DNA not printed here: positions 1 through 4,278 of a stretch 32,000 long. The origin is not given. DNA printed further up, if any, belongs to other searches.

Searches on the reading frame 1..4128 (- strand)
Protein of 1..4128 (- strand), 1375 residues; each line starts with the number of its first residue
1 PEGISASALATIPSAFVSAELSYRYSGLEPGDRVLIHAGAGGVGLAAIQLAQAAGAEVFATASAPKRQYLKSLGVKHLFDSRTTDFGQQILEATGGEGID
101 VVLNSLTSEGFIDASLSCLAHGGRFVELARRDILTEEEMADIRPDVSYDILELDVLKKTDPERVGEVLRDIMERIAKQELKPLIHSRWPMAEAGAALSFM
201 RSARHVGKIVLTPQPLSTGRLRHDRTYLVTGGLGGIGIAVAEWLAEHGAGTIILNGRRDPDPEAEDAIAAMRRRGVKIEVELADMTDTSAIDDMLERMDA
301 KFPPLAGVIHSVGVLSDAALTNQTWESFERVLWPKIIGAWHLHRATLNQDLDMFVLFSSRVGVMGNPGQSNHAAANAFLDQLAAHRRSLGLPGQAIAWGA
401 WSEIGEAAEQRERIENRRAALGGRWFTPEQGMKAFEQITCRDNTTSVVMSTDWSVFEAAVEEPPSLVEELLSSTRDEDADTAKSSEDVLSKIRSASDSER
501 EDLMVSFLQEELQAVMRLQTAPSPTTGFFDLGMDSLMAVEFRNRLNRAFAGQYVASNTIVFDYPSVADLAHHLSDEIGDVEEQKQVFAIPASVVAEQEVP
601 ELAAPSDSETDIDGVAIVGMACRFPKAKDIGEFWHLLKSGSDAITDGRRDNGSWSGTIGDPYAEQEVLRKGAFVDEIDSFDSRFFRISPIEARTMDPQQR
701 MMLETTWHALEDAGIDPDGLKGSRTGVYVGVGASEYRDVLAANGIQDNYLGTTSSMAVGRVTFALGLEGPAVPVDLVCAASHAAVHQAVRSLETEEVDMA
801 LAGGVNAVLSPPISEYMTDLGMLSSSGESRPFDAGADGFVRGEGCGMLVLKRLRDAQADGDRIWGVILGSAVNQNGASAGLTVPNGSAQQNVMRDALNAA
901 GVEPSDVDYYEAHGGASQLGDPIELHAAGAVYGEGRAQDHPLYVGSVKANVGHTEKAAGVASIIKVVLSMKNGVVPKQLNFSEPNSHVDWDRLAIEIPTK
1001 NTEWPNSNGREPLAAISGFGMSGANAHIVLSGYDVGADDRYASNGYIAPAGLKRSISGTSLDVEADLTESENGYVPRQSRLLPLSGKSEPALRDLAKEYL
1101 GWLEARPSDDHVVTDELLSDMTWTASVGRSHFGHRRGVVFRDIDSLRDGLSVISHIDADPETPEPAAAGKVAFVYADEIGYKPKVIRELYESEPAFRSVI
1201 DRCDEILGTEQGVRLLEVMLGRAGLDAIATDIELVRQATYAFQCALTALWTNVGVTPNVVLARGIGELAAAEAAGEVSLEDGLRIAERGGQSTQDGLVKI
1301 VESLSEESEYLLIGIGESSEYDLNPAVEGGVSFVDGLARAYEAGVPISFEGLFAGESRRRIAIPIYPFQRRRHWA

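Call 34: search_protein_families(library=pfam, proteins=[window:1-4128:-], max_evalue=0.001)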
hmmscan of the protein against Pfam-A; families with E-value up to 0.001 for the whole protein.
window:1-4128:- (1375 aa): 14 families
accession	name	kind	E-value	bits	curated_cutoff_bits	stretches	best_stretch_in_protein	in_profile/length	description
PF00109.32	ketoacyl-synt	-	2.7e-78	263.5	20.8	1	615-856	4-252/252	Beta-ketoacyl synthase, N-terminal domain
PF08659.16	KR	-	1.4e-62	211.2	22.6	1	226-403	2-180/180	KR domain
PF02801.28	Ketoacyl-synt_C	-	1.8e-39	134.8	20.8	1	865-981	2-118/119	Beta-ketoacyl synthase, C-terminal domain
PF13602.12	ADH_zinc_N_2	-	1.7e-22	81.2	27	1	73-211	1-134/134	Zinc-binding dehydrogenase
PF00107.32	ADH_zinc_N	-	6.3e-22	78.3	31.8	1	42-129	1-89/129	Zinc-binding dehydrogenase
PF00698.26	Acyl_transf_1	-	6.1e-16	59.2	32.7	1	1188-1286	17-113/319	Acyl transferase domain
PF00106.31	adh_short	-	3.5e-15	56.4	26.6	1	227-384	3-161/195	short chain dehydrogenase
PF22621.2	CurL-like_PKS_C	-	5.4e-13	49.1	27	1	1081-1148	2-62/64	CurL-like, PKS C-terminal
PF00550.31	PP-binding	-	3e-12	47.1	20.8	1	508-573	3-67/67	Phosphopantetheine attachment site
PF16197.11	KAsynt_C_assoc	-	1.5e-10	41.9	33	1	984-1105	1-86/111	Ketoacyl-synthetase C-terminal extension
PF13561.12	adh_short_C2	-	1.5e-10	41.5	27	1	235-382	7-153/236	Enoyl-(Acyl carrier protein) reductase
PF01370.27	Epimerase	-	6.3e-05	22.9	20.9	0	228-369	2-124/240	NAD dependent epimerase/dehydratase family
PF22336.2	RhiE-like_linker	-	7.4e-05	23.1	27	1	1084-1151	2-61/67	RhiE-like, KS-MAT linker domain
PF00108.29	Thiolase_N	-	0.00012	22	26.4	1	760-807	65-114/260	Thiolase, N-terminal domain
